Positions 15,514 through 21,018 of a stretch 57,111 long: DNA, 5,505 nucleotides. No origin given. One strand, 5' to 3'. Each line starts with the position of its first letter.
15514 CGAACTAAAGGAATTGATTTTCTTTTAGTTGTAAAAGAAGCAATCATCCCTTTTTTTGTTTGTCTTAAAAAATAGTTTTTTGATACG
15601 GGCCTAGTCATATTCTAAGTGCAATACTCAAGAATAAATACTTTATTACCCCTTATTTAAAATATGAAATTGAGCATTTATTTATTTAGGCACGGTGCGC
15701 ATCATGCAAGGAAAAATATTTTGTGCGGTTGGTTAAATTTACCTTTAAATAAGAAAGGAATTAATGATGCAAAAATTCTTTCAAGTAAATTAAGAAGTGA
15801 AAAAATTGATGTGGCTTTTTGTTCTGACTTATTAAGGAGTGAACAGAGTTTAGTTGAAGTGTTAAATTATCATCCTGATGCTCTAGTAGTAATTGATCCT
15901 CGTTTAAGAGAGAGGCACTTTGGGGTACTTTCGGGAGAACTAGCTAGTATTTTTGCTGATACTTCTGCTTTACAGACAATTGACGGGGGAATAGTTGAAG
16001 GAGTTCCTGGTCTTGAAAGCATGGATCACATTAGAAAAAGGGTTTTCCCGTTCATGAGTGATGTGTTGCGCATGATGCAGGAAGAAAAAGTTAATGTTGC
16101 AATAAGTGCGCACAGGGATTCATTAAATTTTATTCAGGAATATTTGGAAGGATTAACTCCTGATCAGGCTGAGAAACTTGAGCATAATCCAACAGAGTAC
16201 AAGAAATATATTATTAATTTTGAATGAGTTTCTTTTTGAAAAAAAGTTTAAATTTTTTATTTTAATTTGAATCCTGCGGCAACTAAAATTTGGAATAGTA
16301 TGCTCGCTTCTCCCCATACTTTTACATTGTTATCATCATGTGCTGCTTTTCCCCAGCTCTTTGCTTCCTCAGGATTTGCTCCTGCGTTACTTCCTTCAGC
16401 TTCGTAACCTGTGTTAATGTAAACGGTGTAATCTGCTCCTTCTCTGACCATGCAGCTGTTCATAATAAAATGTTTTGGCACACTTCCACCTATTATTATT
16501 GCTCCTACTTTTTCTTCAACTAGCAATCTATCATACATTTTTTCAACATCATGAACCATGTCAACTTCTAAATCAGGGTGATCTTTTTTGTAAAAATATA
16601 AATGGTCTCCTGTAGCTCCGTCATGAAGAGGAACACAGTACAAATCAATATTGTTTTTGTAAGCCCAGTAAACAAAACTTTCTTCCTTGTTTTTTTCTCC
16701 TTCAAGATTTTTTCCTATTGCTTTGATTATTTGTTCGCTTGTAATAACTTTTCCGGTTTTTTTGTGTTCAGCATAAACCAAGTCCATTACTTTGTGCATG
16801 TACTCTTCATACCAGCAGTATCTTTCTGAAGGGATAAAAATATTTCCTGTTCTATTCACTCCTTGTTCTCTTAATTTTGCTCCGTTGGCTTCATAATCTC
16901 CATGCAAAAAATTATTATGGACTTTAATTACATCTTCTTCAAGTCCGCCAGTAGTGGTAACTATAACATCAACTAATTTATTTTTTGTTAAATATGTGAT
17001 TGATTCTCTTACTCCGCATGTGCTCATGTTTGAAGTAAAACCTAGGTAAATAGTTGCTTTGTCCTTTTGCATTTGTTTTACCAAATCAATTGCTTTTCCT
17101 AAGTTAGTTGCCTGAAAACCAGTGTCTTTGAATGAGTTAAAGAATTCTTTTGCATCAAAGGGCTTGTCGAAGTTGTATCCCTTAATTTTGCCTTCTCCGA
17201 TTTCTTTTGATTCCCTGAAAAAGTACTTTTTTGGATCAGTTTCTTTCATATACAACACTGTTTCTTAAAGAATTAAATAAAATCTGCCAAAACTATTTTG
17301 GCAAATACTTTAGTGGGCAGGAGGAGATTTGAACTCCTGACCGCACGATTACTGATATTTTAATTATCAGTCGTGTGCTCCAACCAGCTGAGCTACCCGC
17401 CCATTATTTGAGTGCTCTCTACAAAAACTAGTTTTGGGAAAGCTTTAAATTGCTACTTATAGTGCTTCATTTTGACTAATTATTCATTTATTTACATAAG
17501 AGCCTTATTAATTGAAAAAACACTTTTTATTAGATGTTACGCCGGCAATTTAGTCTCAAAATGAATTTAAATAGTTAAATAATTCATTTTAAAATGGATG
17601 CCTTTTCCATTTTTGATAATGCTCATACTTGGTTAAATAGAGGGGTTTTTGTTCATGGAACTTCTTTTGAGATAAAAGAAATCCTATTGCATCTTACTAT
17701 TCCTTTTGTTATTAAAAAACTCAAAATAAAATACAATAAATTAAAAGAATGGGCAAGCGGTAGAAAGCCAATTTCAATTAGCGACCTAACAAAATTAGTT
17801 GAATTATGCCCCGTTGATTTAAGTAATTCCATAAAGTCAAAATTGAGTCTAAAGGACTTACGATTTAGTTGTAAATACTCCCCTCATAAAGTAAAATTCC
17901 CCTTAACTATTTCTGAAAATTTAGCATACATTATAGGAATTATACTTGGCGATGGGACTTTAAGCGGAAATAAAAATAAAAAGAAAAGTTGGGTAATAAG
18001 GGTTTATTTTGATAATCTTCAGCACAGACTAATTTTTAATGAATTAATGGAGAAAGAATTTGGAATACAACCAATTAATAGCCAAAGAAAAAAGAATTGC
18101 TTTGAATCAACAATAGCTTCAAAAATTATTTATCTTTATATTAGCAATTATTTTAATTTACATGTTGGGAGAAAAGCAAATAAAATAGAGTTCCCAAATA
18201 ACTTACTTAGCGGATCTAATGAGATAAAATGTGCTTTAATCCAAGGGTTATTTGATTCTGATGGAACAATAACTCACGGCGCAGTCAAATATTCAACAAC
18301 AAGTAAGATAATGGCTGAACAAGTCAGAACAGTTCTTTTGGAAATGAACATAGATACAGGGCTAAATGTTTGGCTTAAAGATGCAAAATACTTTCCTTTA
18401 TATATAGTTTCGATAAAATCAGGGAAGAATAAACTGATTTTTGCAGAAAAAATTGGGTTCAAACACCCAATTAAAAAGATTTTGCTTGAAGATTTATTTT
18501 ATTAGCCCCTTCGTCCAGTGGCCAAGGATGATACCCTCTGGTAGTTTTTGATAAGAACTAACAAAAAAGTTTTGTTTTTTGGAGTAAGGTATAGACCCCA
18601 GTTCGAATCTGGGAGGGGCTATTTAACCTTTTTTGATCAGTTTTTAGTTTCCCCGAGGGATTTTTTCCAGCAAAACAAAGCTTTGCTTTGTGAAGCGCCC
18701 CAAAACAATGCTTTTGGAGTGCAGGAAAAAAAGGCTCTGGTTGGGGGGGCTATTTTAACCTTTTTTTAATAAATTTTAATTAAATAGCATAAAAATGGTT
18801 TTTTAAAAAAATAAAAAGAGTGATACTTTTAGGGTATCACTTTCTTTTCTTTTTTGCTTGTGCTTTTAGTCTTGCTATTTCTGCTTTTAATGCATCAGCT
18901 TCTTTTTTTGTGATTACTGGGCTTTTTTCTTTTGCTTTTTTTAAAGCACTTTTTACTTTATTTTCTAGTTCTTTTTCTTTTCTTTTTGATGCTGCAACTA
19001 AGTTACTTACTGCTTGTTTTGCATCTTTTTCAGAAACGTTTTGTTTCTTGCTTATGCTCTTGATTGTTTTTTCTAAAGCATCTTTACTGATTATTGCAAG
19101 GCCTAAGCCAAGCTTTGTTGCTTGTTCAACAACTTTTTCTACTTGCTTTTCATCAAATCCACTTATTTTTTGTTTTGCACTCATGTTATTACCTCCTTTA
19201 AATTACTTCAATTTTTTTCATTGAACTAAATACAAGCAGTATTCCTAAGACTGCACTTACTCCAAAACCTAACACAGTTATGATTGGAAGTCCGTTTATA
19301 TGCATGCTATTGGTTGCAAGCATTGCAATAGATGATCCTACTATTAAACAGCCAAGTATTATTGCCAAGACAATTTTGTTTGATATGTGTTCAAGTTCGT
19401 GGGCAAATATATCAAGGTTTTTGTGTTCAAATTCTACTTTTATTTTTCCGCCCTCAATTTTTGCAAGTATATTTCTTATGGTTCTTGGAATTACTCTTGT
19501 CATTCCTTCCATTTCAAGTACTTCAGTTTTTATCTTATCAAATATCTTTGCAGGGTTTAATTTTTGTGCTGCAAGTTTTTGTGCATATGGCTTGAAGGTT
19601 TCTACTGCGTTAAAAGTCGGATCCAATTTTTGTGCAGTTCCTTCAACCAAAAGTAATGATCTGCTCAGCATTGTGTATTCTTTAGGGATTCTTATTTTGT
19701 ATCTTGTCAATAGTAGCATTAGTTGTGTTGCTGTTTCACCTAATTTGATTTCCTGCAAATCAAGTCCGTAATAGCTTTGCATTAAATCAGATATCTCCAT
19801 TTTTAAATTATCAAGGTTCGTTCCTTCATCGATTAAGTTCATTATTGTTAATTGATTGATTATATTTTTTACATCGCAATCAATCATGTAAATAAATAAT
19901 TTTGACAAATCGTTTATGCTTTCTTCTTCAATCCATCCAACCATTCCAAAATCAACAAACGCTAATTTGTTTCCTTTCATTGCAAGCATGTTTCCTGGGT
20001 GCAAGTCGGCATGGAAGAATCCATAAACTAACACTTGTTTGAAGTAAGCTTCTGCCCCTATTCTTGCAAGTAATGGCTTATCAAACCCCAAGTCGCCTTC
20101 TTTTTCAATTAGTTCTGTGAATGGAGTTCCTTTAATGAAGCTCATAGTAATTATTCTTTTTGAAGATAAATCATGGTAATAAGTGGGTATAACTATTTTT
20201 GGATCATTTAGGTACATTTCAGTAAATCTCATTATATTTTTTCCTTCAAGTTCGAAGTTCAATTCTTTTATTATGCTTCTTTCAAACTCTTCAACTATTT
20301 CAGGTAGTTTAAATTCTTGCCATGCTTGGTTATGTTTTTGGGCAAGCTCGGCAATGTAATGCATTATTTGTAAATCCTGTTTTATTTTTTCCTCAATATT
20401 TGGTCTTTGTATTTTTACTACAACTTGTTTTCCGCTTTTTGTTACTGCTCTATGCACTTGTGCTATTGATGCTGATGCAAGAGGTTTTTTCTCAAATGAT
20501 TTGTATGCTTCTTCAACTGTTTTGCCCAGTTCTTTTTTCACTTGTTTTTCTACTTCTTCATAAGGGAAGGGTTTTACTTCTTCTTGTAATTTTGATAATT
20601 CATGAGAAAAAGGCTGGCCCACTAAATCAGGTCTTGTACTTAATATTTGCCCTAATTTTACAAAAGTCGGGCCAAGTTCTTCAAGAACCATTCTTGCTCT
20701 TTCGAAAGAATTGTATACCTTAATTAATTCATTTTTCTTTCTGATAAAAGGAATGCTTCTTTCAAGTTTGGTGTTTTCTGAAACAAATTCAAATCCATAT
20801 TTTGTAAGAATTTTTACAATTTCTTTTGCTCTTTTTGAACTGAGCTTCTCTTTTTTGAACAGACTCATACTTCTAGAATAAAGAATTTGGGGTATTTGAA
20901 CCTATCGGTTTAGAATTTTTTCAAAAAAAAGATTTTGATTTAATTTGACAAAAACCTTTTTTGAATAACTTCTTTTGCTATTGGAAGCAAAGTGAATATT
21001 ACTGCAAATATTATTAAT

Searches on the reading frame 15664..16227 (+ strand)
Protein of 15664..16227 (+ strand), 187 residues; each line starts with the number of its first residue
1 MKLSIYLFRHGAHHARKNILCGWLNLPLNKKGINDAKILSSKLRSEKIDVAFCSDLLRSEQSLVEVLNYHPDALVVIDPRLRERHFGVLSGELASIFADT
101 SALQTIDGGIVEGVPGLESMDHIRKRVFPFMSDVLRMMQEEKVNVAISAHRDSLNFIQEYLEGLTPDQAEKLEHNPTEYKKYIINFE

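Call 56: search_protein_families(library=pfam, proteins=[window:15664-16227:+], max_evalue=0.001)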
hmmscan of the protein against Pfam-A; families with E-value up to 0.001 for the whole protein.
window:15664-16227:+ (187 aa): 1 family
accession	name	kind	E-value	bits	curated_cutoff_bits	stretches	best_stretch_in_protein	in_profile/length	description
PF00300.27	His_Phos_1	-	1.3e-26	93.9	21.7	1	5-180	1-177/194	Histidine phosphatase superfamily (branch 1)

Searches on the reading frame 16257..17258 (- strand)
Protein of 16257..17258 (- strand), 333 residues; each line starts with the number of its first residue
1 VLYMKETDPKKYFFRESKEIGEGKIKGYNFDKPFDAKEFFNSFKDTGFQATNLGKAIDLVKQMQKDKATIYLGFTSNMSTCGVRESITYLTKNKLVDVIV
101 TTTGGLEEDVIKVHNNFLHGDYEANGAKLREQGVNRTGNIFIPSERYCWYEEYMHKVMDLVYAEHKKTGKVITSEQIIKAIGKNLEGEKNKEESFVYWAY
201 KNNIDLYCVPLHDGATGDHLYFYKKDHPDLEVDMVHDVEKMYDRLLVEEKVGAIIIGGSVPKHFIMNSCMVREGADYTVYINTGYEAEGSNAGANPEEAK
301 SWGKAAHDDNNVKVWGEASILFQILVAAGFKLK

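Call 56: search_protein_families(library=pfam, proteins=[window:16257-17258:-], max_evalue=0.001)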
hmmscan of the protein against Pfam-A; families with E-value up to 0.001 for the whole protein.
window:16257-17258:- (333 aa): 1 family
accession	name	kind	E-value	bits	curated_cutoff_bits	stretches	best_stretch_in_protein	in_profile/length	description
PF01916.23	DS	-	3.7e-95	319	27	1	39-328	2-287/288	Deoxyhypusine synthase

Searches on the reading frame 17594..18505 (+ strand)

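Call 56: search_protein_families(library=pfam, proteins=[window:17594-18505:+], max_evalue=0.001)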
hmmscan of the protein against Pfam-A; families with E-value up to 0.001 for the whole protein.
window:17594-18505:+ (303 aa): 1 family
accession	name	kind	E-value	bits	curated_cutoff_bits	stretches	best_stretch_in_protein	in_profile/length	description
PF14528.11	LAGLIDADG_3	-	6.6e-20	71.6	22.5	1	211-288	2-82/82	LAGLIDADG-like domain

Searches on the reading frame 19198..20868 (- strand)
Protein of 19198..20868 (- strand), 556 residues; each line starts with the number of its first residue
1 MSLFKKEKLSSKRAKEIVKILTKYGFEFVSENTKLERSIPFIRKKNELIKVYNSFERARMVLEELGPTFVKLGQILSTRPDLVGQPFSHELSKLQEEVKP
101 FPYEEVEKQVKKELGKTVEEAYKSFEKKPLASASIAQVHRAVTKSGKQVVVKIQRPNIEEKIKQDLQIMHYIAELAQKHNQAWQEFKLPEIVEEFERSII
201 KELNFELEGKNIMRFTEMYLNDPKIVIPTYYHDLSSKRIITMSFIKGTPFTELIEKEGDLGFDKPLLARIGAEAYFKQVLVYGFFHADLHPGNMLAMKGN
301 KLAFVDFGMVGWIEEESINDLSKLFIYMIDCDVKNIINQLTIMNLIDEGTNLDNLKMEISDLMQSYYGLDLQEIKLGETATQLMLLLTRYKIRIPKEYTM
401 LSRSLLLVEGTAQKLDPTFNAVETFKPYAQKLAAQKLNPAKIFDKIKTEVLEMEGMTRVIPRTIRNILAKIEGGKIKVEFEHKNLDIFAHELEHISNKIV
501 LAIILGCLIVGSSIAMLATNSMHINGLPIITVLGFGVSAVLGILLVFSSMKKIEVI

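Call 56: search_protein_families(library=pfam, proteins=[window:19198-20868:-], max_evalue=0.001)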
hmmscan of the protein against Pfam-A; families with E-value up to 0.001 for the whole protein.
window:19198-20868:- (556 aa): 4 families
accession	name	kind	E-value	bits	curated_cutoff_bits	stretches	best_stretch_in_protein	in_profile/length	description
PF03109.22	ABC1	-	6.1e-74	248.7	22.9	1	93-338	1-242/244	ABC1 atypical kinase-like domain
PF01636.29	APH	-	7.1e-06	26.4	23.2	1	272-312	154-199/239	Phosphotransferase enzyme family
PF00069.31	Pkinase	-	0.00029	20.7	31.7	0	183-317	29-152/263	Protein kinase domain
PF01163.29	RIO1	-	0.0009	19.3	22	0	192-309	42-150/187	RIO domain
